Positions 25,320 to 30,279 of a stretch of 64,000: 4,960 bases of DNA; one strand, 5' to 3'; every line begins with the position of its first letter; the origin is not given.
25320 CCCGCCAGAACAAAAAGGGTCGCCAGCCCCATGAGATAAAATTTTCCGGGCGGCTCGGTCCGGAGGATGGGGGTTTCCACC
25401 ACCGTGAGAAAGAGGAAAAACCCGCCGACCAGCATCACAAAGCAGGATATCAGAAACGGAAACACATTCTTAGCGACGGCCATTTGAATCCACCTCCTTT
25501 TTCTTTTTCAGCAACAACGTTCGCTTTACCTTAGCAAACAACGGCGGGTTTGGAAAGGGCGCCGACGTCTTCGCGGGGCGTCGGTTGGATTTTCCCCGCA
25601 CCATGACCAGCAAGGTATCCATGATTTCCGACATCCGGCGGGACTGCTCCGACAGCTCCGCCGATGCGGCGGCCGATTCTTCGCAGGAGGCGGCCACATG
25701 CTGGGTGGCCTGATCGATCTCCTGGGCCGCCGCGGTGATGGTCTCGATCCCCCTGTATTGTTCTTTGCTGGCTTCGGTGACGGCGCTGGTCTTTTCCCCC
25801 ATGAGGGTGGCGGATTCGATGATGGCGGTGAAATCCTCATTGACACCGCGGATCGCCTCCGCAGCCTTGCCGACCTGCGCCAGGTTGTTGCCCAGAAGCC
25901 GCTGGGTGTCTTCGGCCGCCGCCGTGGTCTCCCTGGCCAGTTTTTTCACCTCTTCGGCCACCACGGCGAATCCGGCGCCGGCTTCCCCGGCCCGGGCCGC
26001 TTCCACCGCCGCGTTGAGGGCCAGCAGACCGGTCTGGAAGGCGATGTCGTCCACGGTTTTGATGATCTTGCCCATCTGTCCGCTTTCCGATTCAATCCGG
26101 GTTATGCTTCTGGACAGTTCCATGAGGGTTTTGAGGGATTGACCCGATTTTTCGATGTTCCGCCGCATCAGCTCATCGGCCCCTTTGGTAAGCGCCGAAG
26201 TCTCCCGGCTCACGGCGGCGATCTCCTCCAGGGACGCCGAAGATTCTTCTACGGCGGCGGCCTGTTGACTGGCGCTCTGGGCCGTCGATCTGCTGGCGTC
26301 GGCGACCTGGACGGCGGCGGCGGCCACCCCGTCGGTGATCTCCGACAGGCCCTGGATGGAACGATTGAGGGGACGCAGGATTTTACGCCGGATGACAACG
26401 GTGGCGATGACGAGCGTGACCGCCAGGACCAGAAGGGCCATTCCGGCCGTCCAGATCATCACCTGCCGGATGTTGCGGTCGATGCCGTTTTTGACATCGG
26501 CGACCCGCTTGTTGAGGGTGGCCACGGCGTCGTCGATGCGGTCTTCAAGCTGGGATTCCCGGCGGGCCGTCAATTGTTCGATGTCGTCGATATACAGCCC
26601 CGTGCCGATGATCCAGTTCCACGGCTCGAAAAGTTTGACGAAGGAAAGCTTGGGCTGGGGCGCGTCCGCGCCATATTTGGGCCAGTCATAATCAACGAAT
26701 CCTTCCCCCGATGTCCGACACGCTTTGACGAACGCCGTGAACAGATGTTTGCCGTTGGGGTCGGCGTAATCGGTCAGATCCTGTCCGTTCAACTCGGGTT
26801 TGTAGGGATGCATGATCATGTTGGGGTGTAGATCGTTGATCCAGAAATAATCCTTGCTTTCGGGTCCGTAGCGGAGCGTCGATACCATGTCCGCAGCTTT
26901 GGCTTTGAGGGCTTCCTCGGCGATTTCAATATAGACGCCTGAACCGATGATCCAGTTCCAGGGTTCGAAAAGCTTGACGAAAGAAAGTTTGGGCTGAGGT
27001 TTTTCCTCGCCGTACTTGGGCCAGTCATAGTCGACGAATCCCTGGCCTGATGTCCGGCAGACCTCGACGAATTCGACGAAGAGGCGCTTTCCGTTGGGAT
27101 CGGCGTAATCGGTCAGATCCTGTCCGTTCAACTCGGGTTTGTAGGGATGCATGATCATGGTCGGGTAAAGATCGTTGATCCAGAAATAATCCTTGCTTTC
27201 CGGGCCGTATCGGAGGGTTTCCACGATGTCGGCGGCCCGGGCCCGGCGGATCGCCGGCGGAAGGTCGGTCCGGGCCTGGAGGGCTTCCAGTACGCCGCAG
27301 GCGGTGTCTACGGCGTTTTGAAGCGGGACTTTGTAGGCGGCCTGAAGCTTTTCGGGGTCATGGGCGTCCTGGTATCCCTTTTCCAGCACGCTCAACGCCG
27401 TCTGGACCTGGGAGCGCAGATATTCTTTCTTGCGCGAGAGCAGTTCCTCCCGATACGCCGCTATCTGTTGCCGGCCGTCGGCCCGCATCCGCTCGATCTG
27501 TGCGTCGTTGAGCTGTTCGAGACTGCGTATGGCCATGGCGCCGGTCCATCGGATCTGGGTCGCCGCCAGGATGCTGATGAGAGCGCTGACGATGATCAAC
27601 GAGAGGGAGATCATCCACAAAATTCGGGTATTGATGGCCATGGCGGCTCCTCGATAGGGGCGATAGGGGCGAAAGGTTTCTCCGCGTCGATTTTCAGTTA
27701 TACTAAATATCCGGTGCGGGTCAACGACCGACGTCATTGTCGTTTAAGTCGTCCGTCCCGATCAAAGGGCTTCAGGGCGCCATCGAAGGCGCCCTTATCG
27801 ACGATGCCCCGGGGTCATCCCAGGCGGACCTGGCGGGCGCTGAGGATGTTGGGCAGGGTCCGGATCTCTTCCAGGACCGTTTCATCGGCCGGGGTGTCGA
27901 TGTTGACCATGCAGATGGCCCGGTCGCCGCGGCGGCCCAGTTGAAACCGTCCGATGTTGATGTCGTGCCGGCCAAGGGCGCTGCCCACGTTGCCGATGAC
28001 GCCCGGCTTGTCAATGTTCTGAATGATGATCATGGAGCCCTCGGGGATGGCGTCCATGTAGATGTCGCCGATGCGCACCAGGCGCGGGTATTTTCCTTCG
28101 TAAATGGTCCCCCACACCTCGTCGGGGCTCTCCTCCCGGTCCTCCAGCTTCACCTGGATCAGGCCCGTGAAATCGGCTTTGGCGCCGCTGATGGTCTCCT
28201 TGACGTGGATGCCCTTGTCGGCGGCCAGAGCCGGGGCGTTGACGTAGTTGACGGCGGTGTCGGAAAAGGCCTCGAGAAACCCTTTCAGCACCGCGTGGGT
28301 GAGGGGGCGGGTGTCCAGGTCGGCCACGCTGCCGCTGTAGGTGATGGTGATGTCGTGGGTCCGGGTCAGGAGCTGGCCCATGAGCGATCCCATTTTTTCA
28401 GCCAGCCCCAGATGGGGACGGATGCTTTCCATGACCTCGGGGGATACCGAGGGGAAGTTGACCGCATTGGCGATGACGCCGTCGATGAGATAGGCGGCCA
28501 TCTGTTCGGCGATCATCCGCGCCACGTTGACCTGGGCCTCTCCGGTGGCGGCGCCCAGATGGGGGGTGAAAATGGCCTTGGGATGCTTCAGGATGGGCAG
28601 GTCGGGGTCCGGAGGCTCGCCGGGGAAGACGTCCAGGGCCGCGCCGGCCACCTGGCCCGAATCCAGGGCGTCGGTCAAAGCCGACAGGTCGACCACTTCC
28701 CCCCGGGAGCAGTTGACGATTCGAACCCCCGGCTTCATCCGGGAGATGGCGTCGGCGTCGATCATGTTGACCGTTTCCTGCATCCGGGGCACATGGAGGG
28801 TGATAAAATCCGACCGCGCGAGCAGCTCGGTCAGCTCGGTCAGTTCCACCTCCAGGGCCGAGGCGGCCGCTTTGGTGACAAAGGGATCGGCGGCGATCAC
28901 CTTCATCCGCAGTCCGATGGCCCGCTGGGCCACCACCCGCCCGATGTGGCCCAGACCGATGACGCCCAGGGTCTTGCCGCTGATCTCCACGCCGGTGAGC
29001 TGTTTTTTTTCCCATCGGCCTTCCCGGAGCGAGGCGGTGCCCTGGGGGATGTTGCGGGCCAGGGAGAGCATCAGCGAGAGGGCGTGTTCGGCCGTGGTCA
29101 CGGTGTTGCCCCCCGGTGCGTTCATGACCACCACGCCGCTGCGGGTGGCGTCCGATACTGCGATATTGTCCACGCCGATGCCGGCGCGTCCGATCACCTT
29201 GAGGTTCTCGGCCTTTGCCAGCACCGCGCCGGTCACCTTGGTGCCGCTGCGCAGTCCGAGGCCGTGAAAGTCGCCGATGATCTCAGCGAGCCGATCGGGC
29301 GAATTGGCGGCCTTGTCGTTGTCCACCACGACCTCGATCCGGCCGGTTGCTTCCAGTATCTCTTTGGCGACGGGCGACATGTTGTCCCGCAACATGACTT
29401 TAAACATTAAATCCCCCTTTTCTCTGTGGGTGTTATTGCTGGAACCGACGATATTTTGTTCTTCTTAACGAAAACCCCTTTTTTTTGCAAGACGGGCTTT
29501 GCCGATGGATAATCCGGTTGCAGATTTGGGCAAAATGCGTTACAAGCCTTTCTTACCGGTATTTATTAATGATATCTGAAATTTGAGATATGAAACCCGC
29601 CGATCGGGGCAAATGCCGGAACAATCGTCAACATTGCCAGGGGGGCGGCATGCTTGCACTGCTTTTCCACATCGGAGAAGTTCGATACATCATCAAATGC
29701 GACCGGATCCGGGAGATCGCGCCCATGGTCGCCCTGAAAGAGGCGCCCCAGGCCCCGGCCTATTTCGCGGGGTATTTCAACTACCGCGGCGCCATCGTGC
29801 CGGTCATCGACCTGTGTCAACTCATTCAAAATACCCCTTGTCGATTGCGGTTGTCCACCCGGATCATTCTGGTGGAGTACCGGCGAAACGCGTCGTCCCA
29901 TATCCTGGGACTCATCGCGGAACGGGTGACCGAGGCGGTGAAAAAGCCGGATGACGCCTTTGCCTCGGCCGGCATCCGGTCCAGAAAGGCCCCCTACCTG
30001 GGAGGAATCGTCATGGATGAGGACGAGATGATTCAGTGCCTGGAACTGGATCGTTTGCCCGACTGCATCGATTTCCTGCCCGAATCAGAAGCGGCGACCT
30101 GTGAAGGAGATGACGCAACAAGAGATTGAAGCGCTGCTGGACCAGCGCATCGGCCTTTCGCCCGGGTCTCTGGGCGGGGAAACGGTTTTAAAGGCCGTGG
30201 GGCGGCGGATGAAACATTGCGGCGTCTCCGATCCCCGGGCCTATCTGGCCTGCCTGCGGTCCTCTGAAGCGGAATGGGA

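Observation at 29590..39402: Wsp-like chemosensory operon whose output regulator carries a class III nucleotide cyclase instead of GGDEF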

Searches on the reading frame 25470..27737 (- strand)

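Call 15: search_protein_families(library=pfam, proteins=[window:25470-27737:-], max_evalue=0.001)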
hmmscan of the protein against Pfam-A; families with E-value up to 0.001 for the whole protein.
window:25470-27737:- (755 aa): 5 families
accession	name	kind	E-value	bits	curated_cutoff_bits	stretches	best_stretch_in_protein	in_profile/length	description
PF08269.17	dCache_2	-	1.1e-83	281.2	26.5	1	89-387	6-298/298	Cache domain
PF17200.10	sCache_2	-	1.4e-71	239.9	25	2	272-390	32-149/155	Single Cache domain 2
PF00015.26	MCPsignal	-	3.1e-29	102.5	34.6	1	530-696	10-162/172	Methyl-accepting chemotaxis protein (MCP) signalling domain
PF17201.10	Cache_3-Cache_2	-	1.8e-21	77.2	27.7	2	305-392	217-295/299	Cache 3/Cache 2 fusion domain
PF06103.16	DUF948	-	0.00034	21.2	37.2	0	431-506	6-80/89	Bacterial protein of unknown function (DUF948)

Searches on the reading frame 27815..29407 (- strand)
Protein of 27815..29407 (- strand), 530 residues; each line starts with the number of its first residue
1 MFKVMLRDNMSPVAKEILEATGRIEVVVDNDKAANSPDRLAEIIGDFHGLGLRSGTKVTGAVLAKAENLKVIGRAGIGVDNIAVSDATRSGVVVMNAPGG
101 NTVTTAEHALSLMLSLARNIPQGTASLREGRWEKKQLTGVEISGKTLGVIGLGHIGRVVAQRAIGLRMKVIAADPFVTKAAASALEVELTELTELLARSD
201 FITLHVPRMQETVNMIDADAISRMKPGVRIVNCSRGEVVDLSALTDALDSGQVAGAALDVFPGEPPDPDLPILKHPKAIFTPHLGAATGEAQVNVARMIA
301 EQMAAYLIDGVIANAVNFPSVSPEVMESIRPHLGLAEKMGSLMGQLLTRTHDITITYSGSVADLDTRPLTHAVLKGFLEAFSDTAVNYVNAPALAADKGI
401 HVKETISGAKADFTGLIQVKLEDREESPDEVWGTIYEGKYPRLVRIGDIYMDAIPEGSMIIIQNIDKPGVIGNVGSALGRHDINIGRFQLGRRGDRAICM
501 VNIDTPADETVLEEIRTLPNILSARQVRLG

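Call 15: search_protein_families(library=pfam, proteins=[window:27815-29407:-], max_evalue=0.001)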
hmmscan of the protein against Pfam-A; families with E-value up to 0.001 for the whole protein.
window:27815-29407:- (530 aa): 5 families
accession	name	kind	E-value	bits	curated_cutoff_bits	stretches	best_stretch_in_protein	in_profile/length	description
PF02826.25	2-Hacid_dh_C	-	1.9e-60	203.7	25.1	1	110-285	1-178/178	D-isomer specific 2-hydroxyacid dehydrogenase, NAD binding domain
PF00389.36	2-Hacid_dh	-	2.5e-31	108.6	24.6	1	5-317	2-134/134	D-isomer specific 2-hydroxyacid dehydrogenase, catalytic domain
PF19304.4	PGDH_inter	-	2.1e-30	105.7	27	1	329-446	2-118/119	D-3-phosphoglycerate dehydrogenase intervening domain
PF01842.31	ACT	-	1.4e-10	41.2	27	1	459-519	2-65/66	ACT domain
PF03446.21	NAD_binding_2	-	5.3e-05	23.7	21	1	147-249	2-108/161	NAD binding domain of 6-phosphogluconate dehydrogenase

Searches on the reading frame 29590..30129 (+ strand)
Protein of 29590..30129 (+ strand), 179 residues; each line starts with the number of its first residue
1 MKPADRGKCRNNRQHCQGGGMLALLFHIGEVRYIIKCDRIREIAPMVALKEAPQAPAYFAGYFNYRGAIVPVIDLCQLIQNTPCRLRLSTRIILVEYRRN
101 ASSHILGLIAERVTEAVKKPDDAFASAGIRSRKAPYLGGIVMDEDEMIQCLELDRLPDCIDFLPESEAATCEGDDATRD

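Call 4: search_protein_families(library=pfam, proteins=[window:29590-30129:+], max_evalue=0.01)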
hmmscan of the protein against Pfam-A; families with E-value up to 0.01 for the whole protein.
window:29590-30129:+ (179 aa): 1 family
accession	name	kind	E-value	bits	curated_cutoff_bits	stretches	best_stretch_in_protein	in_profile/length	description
PF01584.24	CheW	-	8.5e-24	84.2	23.5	1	23-156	2-133/138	CheW-like domain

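Call 27: search_protein_families(library=ncbifam, proteins=[window:29650-30129:+], max_evalue=0.00001)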
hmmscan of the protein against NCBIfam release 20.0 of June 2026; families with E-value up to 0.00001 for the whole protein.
window:29650-30129:+ (159 aa): 1 family
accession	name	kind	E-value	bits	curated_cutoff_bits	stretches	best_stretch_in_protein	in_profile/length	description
NF007903.0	PRK10612.1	equivalog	3.5e-06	26.9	260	1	4-135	20-149/167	chemotaxis protein CheW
